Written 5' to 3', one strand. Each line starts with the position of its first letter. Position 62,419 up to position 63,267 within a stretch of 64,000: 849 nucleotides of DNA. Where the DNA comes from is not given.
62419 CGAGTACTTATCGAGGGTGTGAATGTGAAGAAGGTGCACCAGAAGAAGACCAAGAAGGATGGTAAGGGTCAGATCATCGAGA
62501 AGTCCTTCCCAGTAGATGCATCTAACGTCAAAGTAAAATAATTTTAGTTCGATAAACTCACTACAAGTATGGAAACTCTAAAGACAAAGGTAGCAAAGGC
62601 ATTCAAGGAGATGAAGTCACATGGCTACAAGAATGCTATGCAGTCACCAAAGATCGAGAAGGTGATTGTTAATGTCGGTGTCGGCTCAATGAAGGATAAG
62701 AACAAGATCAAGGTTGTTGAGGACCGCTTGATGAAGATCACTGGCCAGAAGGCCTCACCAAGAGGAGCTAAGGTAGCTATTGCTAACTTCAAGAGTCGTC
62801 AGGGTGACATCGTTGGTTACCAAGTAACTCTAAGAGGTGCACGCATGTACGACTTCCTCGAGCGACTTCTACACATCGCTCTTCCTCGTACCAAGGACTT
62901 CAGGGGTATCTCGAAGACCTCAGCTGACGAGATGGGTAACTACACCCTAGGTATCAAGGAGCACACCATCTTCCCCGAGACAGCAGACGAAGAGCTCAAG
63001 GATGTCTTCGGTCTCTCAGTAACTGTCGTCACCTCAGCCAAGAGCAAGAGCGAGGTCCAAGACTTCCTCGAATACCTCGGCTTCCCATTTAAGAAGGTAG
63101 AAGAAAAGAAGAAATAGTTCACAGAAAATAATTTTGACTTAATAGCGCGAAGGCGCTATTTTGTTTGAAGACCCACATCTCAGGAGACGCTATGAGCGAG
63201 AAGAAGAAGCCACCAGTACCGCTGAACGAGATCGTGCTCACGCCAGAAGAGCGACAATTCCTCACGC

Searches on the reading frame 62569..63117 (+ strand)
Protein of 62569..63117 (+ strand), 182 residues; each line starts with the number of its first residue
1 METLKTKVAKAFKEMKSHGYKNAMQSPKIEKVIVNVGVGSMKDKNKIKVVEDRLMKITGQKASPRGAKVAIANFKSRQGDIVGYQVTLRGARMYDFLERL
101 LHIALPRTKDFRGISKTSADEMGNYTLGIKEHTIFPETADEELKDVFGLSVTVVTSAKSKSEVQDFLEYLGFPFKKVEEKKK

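Call 11: find_encoding_contigs(protein=window:62569-63117:+, flank=10000, max_places=10)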
Protein window:62569-63117:+ (182 aa): 17 contigs read that carry it; 10 places shown.
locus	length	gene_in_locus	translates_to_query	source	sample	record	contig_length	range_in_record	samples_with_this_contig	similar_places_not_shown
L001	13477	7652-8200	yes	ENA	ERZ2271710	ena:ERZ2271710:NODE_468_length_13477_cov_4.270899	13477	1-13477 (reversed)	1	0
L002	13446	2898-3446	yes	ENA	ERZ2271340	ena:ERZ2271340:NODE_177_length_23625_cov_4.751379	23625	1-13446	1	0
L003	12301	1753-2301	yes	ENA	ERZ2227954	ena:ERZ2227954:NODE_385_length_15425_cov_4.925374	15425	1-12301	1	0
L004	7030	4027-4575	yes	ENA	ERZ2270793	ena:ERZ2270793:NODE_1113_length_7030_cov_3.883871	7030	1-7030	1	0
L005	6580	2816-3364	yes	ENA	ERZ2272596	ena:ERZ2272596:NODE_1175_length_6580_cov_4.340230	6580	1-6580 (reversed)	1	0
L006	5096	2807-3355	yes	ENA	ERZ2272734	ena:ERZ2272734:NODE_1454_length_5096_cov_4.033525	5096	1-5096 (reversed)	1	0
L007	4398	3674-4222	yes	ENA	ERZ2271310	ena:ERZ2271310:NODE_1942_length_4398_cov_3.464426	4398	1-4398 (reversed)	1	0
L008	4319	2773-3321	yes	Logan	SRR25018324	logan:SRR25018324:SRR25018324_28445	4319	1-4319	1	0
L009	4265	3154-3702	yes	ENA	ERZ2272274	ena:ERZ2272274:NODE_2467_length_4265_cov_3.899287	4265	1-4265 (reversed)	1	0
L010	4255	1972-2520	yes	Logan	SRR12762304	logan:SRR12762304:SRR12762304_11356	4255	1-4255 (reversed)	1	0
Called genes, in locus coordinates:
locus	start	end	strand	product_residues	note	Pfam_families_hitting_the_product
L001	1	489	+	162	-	PF03703:bPH_2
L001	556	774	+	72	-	-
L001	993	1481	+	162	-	PF00466:Ribosomal_L10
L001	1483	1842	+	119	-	PF16320:Ribosomal_L12_N, PF00542:Ribosomal_L12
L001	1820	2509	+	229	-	-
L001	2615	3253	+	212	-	PF05552:MS_channel_1st_1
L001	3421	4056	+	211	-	-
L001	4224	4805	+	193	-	-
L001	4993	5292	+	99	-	PF00203:Ribosomal_S19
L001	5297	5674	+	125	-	PF00237:Ribosomal_L22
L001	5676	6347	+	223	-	PF07650:KH_2, PF00189:Ribosomal_S3_C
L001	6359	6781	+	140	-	PF00252:Ribosomal_L16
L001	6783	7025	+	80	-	PF00366:Ribosomal_S17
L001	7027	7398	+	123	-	PF00238:Ribosomal_L14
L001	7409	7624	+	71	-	PF00467:KOW, PF17136:ribosomal_L24 (weak)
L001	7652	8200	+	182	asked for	PF00281:Ribosomal_L5, PF00673:Ribosomal_L5_C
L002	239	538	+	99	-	PF00203:Ribosomal_S19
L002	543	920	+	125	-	PF00237:Ribosomal_L22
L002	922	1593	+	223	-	PF07650:KH_2, PF00189:Ribosomal_S3_C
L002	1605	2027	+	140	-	PF00252:Ribosomal_L16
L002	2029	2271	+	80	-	PF00366:Ribosomal_S17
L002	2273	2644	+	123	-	PF00238:Ribosomal_L14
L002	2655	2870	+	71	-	PF00467:KOW, PF17136:ribosomal_L24 (weak)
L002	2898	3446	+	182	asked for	PF00281:Ribosomal_L5, PF00673:Ribosomal_L5_C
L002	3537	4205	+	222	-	-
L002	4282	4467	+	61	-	-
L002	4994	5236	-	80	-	-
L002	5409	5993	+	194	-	PF00410:Ribosomal_S8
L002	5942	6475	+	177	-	PF00347:Ribosomal_L6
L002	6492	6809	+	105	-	PF00861:Ribosomal_L18p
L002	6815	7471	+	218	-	PF00333:Ribosomal_S5, PF03719:Ribosomal_S5_C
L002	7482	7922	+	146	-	PF00828:Ribosomal_L27A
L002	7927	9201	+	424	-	PF00344:SecY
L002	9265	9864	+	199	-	PF00406:ADK, PF13207:AAA_17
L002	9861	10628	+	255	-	PF00557:Peptidase_M24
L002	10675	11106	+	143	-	-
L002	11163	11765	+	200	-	PF00334:NDK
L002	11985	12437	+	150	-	PF09997:DUF2238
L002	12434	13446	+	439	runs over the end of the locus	PF23023:Anti-Pycsar_Apyc1, PF00753:Lactamase_B, PF16661:Lactamase_B_6 (faint), PF12706:Lactamase_B_2 (weak), PF10996:Beta-Casp, PF07521:RMMBL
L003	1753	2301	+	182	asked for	PF00281:Ribosomal_L5, PF00673:Ribosomal_L5_C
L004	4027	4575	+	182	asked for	PF00281:Ribosomal_L5, PF00673:Ribosomal_L5_C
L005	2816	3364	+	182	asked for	PF00281:Ribosomal_L5, PF00673:Ribosomal_L5_C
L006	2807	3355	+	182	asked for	PF00281:Ribosomal_L5, PF00673:Ribosomal_L5_C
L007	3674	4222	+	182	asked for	PF00281:Ribosomal_L5, PF00673:Ribosomal_L5_C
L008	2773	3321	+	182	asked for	PF00281:Ribosomal_L5, PF00673:Ribosomal_L5_C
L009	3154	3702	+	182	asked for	PF00281:Ribosomal_L5, PF00673:Ribosomal_L5_C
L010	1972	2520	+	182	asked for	PF00281:Ribosomal_L5, PF00673:Ribosomal_L5_C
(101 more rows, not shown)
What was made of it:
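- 62569..63117 (+): rplE (L5), the last spc-operon gene before the insertion. Pfam Ribosomal_L5 and L5_C on the identical product (call 11).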

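Call 12: find_related_loci(query=window:62569-63114:+, collection=genome_contigs, flank=4000)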
Query window:62569-63114:+ (182 aa) in genome_contigs; peptide patterns used: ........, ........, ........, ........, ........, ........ (x = any residue, [..] = any of these).
600 stretches matched a pattern (row limit reached: there are more); 545 encode a relative of the query (tblastn E <= 1e-3); the best 80 are kept; 80 distinct loci.
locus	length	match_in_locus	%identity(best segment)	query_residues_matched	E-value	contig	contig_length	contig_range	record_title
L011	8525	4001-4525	82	1-174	2e-96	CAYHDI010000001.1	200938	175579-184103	MAG TPA_asm: uncultured Candidatus Saccharibacteria bacterium isolate ERP119705_co10_3 genome assembly, contig: NODE_13_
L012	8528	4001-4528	82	1-182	4e-91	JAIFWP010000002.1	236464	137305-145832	MAG: Candidatus Parcubacteria bacterium isolate viral-cat_52_19 PAFVLPS_2018_scaffold_420, whole genome shotgun sequence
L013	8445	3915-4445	75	1-176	1e-87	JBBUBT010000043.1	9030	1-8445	MAG: Patescibacteria group bacterium isolate H43-bin122_1 H43_bin122_1_000000000043, whole genome shotgun sequence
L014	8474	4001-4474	82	19-176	1e-87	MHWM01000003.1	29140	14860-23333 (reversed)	MAG: Candidatus Zambryskibacteria bacterium RIFCSPLOWO2_02_FULL_39_14 rifcsplowo2_02_scaffold_1589, whole genome shotgun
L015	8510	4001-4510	74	1-176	4e-86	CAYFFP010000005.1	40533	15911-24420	MAG TPA_asm: uncultured Candidatus Saccharibacteria bacterium isolate ERP013524_co1_51 genome assembly, contig: NODE_158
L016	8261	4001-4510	73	1-176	1e-85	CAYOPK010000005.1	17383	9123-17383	MAG TPA_asm: uncultured Candidatus Saccharibacteria bacterium isolate SRP319275_co6_95 genome assembly, contig: NODE_127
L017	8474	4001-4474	77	19-176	8e-84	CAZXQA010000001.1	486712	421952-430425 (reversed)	MAG TPA_asm: uncultured Candidatus Saccharibacteria bacterium isolate SRP292972_co1_93 genome assembly, contig: NODE_24_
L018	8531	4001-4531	71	1-176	3e-83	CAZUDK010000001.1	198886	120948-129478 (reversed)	MAG TPA_asm: uncultured Candidatus Saccharibacteria bacterium isolate SRP263527_co2_167 genome assembly, contig: NODE_28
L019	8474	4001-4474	78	19-176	9e-83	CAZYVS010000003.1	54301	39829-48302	MAG TPA_asm: uncultured Candidatus Saccharibacteria bacterium isolate binchicken_co134_142 genome assembly, contig: NODE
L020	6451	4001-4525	73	3-176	2e-82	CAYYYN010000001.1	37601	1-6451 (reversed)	MAG TPA_asm: uncultured Candidatus Saccharibacteria bacterium isolate binchicken_co227_228 genome assembly, contig: NODE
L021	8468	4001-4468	78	19-174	9e-82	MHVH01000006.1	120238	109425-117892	MAG: Candidatus Zambryskibacteria bacterium RIFCSPHIGHO2_01_FULL_46_25 rifcsphigho2_01_scaffold_741, whole genome shotgu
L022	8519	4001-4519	65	11-182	4e-79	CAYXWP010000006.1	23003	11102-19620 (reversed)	MAG TPA_asm: uncultured Candidatus Saccharibacteria bacterium isolate SRP062349_co2_4 genome assembly, contig: NODE_1207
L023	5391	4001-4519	67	11-182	8e-79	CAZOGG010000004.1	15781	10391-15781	MAG TPA_asm: uncultured Candidatus Saccharibacteria bacterium isolate SRP286056_co3_452 genome assembly, contig: NODE_38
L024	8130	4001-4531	69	1-176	1e-78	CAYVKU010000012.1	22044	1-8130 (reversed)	MAG TPA_asm: uncultured Candidatus Saccharibacteria bacterium isolate SRP290908_co1_111 genome assembly, contig: NODE_30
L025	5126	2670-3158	69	16-178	2e-78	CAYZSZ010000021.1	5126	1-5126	MAG TPA_asm: uncultured Candidatus Saccharibacteria bacterium isolate SRP133034_co1_256 genome assembly, contig: NODE_13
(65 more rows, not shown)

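Call 22: search_protein_families(library=pfam, proteins=[L002:3537-4205:+], max_evalue=1)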
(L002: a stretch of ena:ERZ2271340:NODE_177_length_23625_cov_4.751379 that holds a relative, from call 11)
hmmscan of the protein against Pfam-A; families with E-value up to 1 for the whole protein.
L002:3537-4205:+ (222 aa): 1 family
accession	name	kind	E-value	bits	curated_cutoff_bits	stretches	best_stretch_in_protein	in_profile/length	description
PF00516.24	GP120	-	0.017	14.1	27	1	105-162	360-417/525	Envelope glycoprotein GP120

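Call 23: search_protein_families(library=phrogs, proteins=[L002:3537-4205:+], max_evalue=1)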
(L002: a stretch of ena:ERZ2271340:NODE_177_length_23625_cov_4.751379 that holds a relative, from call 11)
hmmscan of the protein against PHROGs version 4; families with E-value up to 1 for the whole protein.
L002:3537-4205:+ (222 aa): 0 families

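Call 92: search_protein_families(library=padloc, proteins=[L002:3537-4205:+], max_evalue=0.1)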
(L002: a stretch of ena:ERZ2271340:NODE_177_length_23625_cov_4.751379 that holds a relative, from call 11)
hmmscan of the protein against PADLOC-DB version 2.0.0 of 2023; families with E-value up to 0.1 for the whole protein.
L002:3537-4205:+ (222 aa): 0 families
